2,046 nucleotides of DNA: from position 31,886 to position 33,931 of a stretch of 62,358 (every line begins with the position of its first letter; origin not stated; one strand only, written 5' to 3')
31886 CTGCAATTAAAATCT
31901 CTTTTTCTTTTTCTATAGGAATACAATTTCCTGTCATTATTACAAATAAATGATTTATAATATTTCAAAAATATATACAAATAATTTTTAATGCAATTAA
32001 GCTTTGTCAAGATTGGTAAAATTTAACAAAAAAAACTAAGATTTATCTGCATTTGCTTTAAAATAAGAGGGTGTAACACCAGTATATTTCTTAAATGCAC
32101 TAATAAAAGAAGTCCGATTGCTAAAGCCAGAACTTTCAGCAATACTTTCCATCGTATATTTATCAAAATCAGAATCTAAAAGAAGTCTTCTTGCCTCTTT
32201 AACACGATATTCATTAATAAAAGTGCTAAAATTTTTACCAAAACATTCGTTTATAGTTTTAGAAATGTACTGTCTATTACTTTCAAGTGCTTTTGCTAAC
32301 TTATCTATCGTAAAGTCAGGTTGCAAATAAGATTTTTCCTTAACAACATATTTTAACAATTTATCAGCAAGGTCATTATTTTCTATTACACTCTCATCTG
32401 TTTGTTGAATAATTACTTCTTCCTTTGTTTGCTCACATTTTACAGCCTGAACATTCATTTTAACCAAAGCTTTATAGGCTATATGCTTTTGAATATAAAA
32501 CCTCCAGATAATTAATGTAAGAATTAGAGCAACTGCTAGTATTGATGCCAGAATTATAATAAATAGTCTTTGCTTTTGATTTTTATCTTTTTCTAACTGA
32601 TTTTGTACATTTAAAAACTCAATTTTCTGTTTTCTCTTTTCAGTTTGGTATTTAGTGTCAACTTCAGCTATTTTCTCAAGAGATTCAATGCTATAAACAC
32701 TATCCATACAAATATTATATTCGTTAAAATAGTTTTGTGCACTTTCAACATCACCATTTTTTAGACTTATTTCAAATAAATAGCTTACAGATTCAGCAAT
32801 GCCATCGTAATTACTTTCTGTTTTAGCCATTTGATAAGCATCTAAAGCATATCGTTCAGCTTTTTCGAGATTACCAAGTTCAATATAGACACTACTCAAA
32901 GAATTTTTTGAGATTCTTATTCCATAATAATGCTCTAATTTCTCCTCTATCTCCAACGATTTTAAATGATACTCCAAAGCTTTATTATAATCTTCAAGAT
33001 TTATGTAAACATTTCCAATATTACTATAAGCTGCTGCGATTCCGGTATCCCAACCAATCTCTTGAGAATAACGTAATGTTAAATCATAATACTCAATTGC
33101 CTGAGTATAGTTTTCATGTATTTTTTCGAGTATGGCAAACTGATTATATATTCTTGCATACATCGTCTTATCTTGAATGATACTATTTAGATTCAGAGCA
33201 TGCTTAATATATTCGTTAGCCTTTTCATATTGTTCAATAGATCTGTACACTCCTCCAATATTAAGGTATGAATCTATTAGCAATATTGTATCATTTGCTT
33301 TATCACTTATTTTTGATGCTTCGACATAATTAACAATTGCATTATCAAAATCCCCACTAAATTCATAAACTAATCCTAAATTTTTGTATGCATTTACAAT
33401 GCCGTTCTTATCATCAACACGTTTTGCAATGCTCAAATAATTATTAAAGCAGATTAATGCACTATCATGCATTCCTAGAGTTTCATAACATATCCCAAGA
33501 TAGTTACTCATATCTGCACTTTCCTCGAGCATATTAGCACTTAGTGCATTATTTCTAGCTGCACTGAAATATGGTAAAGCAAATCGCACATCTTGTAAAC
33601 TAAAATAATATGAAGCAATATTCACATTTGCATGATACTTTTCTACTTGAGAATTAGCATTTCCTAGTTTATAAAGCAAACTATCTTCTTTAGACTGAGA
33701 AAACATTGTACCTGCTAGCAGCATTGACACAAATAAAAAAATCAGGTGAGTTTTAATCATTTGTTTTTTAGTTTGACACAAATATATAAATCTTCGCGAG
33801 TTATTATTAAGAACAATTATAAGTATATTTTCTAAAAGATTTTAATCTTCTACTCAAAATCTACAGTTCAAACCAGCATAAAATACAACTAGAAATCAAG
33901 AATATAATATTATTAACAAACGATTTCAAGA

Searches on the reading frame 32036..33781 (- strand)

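Call 74: search_protein_families(library=pfam, proteins=[window:32036-33781:-], max_evalue=0.0001)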
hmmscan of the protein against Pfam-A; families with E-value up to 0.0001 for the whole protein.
window:32036-33781:- (581 aa): 12 families
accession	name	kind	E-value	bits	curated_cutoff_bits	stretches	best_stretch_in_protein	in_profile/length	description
PF13424.12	TPR_12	-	5.8e-33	113.4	30.1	3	248-320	2-76/77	Tetratricopeptide repeat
PF00515.34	TPR_1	-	4.6e-20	71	27.8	1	249-280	1-32/34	Tetratricopeptide repeat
PF07719.23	TPR_2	-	3.8e-18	64.5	27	0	249-279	1-31/34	Tetratricopeptide repeat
PF13181.12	TPR_8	-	5.3e-18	64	25.7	0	249-281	1-33/34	Tetratricopeptide repeat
PF12833.13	HTH_18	-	1.6e-17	64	33.6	1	495-575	1-78/80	Helix-turn-helix domain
PF13176.12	TPR_7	-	1.4e-13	50.2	27.9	0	251-283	1-33/36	Tetratricopeptide repeat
PF13374.12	TPR_10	-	1.7e-11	44.2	27.5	0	249-278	2-31/42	Tetratricopeptide repeat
PF17874.7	TPR_MalT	-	3.8e-09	36.7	45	0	279-378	112-211/336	MalT-like TPR region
PF00165.29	HTH_AraC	-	4.4e-08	33.5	26.6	1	541-574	8-40/42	Bacterial regulatory helix-turn-helix proteins, AraC family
PF13428.12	TPR_14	-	2.5e-06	28.1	23.5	0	295-319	7-31/44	Tetratricopeptide repeat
PF13432.12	TPR_16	-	1.8e-05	25.5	32.7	0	55-112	3-54/65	Tetratricopeptide repeat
PF09716.15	ETRAMP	-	7.3e-05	23.1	29.1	0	375-432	27-79/81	Malarial early transcribed membrane protein (ETRAMP)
